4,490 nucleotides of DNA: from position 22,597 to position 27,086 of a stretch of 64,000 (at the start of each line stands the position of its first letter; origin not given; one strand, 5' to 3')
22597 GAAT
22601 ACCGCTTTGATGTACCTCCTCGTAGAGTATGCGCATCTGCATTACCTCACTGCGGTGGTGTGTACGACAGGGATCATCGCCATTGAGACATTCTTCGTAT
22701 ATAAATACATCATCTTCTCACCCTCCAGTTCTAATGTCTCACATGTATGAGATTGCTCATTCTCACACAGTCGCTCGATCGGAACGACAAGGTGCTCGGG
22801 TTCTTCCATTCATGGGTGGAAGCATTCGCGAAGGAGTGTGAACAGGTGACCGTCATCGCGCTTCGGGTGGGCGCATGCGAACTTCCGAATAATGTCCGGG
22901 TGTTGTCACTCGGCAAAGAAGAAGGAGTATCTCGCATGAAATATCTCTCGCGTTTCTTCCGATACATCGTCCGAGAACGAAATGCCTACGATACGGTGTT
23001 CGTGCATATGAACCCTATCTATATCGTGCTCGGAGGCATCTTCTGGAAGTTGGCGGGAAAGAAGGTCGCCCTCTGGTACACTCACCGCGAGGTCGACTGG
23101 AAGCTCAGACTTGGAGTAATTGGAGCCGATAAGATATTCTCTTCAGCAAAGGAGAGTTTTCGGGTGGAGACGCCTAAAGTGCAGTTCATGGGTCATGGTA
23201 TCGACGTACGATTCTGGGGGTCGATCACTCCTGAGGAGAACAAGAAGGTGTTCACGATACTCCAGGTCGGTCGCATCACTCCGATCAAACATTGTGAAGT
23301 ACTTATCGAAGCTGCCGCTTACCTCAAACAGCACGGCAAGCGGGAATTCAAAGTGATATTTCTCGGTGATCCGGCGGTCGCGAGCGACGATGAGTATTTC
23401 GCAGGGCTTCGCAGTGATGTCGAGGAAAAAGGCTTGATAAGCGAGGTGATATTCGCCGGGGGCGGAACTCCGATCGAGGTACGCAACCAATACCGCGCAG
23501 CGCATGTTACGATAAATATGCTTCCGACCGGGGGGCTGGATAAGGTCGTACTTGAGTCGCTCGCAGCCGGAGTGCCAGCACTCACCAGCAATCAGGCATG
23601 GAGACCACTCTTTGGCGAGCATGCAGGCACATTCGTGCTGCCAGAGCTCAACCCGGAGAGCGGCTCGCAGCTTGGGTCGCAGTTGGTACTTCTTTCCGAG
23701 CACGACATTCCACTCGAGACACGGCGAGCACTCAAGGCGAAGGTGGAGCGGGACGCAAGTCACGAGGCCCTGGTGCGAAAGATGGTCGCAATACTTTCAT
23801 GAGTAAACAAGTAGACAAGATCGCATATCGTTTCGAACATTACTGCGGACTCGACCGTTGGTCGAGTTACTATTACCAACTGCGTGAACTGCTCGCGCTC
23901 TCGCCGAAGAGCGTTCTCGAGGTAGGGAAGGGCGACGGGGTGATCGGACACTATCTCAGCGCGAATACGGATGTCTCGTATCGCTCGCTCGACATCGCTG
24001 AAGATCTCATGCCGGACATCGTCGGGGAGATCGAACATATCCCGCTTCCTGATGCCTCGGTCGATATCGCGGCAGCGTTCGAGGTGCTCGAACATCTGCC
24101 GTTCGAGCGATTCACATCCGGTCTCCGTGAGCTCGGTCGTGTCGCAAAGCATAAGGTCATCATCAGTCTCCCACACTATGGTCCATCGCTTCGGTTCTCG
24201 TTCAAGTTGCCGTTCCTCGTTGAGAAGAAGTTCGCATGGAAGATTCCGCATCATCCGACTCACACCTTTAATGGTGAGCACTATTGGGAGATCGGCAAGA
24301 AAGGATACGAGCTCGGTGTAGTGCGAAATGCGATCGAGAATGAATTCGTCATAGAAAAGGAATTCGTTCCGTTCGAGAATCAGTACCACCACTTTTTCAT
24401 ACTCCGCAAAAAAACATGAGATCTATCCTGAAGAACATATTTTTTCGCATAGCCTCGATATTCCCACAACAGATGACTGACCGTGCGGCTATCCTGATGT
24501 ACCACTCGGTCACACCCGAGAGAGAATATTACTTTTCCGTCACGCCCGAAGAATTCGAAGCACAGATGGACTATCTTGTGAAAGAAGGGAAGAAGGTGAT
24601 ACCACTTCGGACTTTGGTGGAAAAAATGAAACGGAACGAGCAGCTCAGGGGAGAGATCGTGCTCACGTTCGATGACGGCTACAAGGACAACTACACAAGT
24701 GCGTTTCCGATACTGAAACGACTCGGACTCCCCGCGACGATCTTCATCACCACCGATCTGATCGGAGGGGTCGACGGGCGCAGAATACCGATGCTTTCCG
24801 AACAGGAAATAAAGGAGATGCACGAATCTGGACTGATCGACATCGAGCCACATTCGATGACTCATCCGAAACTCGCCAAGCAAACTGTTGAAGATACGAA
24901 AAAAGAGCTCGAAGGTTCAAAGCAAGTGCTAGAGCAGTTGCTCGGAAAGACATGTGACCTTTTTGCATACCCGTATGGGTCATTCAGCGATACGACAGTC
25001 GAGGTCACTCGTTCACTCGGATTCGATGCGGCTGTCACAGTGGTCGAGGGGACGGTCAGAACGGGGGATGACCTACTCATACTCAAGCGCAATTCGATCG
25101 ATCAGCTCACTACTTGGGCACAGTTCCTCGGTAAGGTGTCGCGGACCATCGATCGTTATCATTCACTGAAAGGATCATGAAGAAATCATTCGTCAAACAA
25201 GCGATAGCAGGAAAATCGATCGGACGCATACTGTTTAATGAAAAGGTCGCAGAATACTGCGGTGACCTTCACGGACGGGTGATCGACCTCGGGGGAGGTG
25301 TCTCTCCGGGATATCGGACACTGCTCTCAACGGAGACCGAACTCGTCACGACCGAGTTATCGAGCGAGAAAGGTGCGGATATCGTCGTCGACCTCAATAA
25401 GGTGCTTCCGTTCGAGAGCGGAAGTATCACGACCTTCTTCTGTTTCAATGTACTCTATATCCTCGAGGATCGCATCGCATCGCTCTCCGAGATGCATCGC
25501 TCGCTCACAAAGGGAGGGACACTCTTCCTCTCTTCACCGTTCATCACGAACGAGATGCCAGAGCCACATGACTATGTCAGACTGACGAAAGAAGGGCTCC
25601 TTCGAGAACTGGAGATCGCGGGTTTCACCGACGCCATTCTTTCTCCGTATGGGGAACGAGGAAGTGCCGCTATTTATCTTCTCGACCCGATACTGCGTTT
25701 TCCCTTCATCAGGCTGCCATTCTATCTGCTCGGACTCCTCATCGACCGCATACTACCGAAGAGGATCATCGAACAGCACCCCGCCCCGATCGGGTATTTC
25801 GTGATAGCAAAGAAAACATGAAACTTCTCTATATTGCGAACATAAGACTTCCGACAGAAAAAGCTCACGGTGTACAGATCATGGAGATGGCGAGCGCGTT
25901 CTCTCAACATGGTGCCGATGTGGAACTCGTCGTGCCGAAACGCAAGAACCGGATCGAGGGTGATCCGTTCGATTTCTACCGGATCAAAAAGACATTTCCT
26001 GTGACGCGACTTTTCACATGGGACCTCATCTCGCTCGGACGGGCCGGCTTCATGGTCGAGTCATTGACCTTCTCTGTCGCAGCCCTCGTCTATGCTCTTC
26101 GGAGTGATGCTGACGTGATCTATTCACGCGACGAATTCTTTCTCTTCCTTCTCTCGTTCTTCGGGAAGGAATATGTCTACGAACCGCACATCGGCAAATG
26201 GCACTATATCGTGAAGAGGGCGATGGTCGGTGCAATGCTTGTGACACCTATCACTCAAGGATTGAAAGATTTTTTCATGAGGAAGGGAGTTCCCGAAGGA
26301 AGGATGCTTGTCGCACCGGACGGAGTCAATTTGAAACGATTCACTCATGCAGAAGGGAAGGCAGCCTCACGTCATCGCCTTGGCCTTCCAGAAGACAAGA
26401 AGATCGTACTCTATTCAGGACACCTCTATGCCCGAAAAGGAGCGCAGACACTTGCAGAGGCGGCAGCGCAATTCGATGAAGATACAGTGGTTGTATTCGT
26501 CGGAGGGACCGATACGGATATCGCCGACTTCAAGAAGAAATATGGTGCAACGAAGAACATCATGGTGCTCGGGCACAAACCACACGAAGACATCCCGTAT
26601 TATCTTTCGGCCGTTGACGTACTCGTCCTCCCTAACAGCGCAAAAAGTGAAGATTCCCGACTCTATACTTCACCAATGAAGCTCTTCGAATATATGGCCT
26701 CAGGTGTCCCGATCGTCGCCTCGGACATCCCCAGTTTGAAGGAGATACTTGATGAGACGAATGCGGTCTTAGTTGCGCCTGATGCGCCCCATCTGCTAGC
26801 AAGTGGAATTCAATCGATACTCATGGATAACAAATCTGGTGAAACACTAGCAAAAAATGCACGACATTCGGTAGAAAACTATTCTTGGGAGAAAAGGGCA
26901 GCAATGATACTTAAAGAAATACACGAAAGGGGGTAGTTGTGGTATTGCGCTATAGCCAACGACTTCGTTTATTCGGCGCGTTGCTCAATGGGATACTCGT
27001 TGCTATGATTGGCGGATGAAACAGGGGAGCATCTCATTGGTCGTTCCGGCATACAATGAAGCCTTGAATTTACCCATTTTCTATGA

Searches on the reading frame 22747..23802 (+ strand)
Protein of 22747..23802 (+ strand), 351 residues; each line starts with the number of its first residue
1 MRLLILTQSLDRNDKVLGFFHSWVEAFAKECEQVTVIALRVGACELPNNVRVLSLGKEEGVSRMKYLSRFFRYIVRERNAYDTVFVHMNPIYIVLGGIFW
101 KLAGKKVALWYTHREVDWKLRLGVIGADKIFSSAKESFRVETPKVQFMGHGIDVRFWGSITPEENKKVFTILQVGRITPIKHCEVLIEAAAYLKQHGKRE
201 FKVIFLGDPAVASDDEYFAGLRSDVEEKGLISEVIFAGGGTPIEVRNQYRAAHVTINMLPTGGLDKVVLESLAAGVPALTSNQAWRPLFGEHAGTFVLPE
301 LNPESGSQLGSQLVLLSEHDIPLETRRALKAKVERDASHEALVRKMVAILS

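Call 13: search_protein_families(library=pfam, proteins=[window:22747-23802:+], max_evalue=0.001)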
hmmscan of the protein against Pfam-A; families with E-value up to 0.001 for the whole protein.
window:22747-23802:+ (351 aa): 3 families
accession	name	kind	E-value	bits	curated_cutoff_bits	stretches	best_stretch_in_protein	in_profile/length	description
PF00534.26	Glycos_transf_1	-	2.3e-13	50.5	26.4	1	164-283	11-124/172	Glycosyl transferases group 1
PF13692.12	Glyco_trans_1_4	-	6.1e-11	43.2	27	1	170-303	3-129/142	Glycosyl transferases group 1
PF20706.3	GT4-conflict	-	0.00015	21.3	26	1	133-283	160-313/385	Family 4 Glycosyltransferase in conflict systems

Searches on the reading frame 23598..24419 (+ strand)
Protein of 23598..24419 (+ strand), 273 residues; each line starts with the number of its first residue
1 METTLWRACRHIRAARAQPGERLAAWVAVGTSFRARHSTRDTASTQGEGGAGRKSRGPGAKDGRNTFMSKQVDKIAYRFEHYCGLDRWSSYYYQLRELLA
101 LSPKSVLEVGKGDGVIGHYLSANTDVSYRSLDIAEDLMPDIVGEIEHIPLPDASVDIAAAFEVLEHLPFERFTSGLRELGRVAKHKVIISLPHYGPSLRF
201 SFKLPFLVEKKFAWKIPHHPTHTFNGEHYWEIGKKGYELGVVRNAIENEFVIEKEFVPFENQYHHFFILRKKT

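Call 13: search_protein_families(library=pfam, proteins=[window:23598-24419:+], max_evalue=0.001)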
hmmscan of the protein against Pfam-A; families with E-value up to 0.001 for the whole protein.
window:23598-24419:+ (273 aa): 2 families
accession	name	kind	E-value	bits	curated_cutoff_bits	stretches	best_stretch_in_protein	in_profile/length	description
PF08241.18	Methyltransf_11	-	1.3e-07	32.6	21.2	1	107-186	1-90/95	Methyltransferase domain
PF13649.12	Methyltransf_25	-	2.2e-05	25.5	27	1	106-184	1-94/97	Methyltransferase domain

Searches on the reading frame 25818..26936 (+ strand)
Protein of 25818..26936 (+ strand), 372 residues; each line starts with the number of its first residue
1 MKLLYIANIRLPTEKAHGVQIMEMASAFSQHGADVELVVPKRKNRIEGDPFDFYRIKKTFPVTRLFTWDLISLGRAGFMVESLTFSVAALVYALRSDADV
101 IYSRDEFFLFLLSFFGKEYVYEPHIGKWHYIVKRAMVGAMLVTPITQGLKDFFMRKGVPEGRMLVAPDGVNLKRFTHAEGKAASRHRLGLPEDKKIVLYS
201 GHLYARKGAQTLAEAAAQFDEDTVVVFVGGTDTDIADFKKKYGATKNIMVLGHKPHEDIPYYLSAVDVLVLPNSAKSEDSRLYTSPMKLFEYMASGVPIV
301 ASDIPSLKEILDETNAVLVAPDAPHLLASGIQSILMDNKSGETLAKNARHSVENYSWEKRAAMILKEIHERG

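Call 14: search_protein_families(library=pfam, proteins=[window:25818-26936:+], max_evalue=0.001)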
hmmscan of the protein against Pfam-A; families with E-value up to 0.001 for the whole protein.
window:25818-26936:+ (372 aa): 4 families
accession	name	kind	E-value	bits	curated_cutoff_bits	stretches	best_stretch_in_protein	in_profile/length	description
PF00534.26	Glycos_transf_1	-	5.2e-27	94.9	26.4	1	183-350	4-171/172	Glycosyl transferases group 1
PF13692.12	Glyco_trans_1_4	-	3e-22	79.8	27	1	195-337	2-142/142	Glycosyl transferases group 1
PF13524.12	Glyco_trans_1_2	-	6.9e-13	49.2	25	1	228-365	20-143/144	Glycosyl transferase-like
PF13439.12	Glyco_transf_4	-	2.3e-05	24.9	28.5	1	19-174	6-170/170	Glycosyltransferase Family 4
